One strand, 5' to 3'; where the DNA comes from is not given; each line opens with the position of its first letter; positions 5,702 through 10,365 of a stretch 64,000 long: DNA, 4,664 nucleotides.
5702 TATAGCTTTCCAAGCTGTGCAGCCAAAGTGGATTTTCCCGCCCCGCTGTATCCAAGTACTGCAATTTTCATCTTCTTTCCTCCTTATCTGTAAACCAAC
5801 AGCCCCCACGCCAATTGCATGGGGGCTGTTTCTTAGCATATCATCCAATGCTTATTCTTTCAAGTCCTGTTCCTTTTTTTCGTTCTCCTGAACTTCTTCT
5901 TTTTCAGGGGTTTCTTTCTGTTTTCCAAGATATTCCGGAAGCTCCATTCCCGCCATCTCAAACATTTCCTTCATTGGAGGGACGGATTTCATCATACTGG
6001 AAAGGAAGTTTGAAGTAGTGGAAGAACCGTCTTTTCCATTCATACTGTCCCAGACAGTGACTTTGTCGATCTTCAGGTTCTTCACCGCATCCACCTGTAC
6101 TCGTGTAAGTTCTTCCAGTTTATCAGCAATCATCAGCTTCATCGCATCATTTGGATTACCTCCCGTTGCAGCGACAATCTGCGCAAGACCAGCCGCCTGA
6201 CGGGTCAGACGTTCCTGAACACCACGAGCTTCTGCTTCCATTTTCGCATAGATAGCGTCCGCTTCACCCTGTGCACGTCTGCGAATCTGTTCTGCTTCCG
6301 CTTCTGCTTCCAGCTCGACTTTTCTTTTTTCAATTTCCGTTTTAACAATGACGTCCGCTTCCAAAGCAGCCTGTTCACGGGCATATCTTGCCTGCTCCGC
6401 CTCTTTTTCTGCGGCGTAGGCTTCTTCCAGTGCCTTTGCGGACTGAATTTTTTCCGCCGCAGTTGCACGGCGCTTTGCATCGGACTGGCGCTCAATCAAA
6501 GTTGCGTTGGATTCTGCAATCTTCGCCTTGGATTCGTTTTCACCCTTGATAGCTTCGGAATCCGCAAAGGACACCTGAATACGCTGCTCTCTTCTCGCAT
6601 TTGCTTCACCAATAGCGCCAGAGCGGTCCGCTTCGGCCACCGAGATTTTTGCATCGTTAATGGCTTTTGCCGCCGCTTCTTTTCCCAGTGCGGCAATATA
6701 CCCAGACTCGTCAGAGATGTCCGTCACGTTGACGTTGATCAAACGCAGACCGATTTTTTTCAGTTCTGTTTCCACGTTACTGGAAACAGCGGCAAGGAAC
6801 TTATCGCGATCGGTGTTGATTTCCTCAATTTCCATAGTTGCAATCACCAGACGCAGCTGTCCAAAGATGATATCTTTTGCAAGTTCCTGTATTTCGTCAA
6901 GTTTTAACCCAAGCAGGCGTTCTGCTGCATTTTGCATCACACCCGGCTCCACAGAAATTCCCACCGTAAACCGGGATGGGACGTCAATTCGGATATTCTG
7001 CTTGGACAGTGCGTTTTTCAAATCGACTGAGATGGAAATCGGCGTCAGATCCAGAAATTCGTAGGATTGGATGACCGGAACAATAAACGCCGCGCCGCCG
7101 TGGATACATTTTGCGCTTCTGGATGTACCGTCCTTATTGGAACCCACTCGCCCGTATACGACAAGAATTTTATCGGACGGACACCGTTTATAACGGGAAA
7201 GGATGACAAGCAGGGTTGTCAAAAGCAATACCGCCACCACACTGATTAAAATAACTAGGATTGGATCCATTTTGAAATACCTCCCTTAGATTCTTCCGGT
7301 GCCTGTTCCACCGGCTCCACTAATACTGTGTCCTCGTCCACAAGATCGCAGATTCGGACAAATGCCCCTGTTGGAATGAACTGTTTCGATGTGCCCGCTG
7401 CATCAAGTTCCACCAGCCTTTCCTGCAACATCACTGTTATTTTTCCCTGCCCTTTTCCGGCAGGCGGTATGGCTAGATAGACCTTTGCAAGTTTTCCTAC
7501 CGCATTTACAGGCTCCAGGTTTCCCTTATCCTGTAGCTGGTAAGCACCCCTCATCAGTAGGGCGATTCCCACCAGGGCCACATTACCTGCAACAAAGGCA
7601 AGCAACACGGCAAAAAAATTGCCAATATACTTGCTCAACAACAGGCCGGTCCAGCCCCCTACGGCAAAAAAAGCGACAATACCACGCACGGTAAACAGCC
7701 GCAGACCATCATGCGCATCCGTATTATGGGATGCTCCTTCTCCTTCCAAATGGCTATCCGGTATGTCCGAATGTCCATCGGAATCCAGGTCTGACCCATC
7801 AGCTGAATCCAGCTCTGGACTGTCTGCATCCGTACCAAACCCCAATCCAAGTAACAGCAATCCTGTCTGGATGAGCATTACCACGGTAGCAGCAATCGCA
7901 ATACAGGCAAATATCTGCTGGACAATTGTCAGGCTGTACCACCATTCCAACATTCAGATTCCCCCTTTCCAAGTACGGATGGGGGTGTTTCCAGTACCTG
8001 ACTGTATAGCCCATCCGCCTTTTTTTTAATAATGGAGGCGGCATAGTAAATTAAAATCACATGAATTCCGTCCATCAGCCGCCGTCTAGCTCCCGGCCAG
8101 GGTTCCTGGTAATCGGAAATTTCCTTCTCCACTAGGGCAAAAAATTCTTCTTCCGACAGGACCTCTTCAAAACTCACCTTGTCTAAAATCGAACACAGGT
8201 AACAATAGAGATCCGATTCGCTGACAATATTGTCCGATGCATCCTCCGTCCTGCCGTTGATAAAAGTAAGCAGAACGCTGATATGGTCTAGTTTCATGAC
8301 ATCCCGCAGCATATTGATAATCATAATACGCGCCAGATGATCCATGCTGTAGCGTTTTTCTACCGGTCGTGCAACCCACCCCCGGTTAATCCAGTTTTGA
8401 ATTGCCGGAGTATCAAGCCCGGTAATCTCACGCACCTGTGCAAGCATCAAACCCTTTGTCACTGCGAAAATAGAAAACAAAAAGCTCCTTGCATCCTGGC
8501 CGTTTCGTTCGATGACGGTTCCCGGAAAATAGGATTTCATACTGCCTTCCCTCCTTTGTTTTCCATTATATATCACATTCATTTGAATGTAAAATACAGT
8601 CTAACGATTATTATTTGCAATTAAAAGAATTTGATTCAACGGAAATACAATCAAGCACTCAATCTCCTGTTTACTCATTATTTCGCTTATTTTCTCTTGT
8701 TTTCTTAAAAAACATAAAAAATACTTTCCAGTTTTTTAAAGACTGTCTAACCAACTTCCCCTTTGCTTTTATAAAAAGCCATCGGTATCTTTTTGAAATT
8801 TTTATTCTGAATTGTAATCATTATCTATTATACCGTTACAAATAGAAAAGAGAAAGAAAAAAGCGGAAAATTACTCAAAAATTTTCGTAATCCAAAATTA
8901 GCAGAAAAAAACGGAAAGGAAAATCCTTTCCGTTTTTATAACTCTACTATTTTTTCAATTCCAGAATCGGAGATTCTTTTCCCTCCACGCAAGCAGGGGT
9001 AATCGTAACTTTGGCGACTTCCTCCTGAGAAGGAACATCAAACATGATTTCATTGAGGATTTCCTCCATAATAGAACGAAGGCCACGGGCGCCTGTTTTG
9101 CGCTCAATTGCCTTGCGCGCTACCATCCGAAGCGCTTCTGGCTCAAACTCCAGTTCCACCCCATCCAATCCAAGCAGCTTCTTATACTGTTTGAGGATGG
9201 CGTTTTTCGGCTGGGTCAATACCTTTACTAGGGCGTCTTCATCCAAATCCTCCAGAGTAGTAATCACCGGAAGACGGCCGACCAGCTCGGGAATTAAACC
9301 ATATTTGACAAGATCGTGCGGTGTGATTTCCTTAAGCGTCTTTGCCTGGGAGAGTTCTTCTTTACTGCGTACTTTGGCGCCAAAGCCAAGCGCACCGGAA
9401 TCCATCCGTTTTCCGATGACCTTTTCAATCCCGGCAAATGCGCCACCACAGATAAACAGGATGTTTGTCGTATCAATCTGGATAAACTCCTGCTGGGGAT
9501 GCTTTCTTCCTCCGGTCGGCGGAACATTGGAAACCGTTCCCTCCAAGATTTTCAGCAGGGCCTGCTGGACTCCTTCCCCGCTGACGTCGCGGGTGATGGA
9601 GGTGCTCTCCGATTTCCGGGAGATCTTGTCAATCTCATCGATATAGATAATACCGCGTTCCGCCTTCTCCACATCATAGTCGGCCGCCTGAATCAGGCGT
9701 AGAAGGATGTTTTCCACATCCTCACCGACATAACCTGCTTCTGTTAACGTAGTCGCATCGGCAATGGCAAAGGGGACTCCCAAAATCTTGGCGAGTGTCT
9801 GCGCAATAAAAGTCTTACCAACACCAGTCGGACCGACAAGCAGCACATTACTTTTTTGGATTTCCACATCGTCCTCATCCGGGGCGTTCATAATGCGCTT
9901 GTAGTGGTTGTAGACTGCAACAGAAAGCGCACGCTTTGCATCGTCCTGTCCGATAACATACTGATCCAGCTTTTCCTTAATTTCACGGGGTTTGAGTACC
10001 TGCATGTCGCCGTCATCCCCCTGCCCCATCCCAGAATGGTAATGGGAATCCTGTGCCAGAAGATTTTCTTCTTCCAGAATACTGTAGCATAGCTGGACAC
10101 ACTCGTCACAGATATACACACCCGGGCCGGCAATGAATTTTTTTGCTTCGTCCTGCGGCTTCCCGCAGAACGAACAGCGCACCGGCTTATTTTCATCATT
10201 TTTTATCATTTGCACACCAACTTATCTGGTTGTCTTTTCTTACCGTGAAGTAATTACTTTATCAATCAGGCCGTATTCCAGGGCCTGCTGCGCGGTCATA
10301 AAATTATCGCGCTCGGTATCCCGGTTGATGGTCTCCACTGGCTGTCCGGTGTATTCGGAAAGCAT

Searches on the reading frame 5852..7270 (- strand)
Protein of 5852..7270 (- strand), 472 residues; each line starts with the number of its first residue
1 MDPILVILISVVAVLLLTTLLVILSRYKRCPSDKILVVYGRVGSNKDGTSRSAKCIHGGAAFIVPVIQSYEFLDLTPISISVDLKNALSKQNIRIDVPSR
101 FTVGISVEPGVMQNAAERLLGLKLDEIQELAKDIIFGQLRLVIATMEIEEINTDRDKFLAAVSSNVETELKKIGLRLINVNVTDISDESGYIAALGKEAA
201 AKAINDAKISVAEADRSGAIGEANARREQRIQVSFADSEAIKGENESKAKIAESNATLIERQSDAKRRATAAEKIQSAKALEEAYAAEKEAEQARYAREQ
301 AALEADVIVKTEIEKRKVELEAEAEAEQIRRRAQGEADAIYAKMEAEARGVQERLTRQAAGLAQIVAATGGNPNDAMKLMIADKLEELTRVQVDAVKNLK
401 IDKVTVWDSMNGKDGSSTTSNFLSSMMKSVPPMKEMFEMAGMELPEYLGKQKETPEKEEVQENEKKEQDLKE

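Call 31: search_protein_families(library=ncbifam, proteins=[window:5852-7270:-], max_evalue=0.00001)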
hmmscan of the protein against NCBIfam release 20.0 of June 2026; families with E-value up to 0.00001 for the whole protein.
window:5852-7270:- (472 aa): 1 family
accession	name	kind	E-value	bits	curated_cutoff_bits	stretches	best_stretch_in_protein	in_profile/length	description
NF058507.1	FlotScfldFlot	equivalog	2.5e-53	181.8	700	2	8-284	3-278/477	flotillin lipid rafts scaffold protein FloT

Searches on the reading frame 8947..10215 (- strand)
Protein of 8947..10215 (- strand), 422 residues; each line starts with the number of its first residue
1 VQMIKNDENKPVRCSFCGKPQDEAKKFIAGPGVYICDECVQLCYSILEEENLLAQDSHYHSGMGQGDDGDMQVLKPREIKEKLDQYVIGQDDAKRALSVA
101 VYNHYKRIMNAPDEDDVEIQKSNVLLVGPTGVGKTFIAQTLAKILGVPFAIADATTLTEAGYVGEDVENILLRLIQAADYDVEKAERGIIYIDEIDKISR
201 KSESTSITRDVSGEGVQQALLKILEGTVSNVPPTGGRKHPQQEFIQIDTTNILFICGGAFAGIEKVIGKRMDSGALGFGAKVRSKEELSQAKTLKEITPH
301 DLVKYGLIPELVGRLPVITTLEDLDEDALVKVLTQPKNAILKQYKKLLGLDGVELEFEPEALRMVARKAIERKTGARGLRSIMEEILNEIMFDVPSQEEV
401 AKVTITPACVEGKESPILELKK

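Call 31: search_protein_families(library=ncbifam, proteins=[window:8947-10215:-], max_evalue=0.00001)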
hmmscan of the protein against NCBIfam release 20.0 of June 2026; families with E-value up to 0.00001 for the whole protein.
window:8947-10215:- (422 aa): 21 families
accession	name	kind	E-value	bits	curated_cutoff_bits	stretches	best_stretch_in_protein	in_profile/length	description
NF003745.1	PRK05342.1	equivalog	4.3e-199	661.6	359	1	9-420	3-409/418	ATP-dependent Clp protease ATP-binding subunit ClpX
TIGR00382.1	clpX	equivalog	6.6e-195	647.9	370.75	1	5-418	3-413/414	ATP-dependent protease ATP-binding subunit ClpX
TIGR00390.1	hslU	equivalog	3.6e-67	227.2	362.45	3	75-178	2-104/441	ATP-dependent protease ATPase subunit HslU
TIGR02639.1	ClpA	equivalog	1.4e-16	59.9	993.15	2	76-156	448-522/734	ATP-dependent Clp protease ATP-binding subunit ClpA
TIGR03346.1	chaperone_ClpB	equivalog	2.1e-10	39.6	1232.1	0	78-145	558-619/853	ATP-dependent chaperone ClpB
TIGR03345.1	VI_ClpV1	equivalog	7e-10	37.8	884.95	0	77-145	558-620/852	type VI secretion system ATPase TssH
NF008263.0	PRK11034.1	equivalog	4.2e-09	34.8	1350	0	71-155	446-522/758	ATP-dependent Clp protease ATP-binding subunit ClpA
NF041006.2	cell_div_CdvC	equivalog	2.3e-08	33.4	650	1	86-200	104-212/370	cell division protein CdvC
TIGR01243.1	CDC48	subfamily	3.7e-08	32.1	802.65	1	123-218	214-301/733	CDC48 family AAA ATPase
NF000868.0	PRK00080.1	equivalog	2e-07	30.2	282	1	81-203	22-119/330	Holliday junction branch migration DNA helicase RuvB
NF003069.1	PRK03992.1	subfamily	4.1e-07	29.5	500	1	122-212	166-252/379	proteasome-activating nucleotidase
NF003229.0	PRK04195.1-5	equivalog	4.8e-07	28.8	280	1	87-207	19-124/413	replication factor C large subunit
NF008004.0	PRK10733.1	equivalog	5.7e-07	27.9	1008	1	78-203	146-261/644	ATP-dependent zinc metalloprotease FtsH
TIGR01242.2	TIGR01242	subfamily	6e-07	28.8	500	1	123-223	150-241/362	proteasome-activating nucleotidase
TIGR00763.1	lon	equivalog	1.3e-06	27.1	608.05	0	124-225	356-449/795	endopeptidase La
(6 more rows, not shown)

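Call 80: list_cluster_members(proteins=[window:8947-10212:-, window:57938-59203:-, window:54146-55423:+])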
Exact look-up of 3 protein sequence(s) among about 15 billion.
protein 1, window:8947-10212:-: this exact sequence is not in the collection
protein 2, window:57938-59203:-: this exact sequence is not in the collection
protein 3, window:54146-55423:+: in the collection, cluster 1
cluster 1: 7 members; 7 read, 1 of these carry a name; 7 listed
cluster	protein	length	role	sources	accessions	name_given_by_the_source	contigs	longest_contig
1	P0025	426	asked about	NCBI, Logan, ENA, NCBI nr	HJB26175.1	MAG TPA: serine--tRNA ligase [Firmicutes bacterium] | serine--tRNA ligase [Bacillota bacterium]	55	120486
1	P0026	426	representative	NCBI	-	-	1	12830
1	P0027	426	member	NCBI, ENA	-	-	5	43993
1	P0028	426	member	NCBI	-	-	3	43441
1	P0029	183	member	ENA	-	-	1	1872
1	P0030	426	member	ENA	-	-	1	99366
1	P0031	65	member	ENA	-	-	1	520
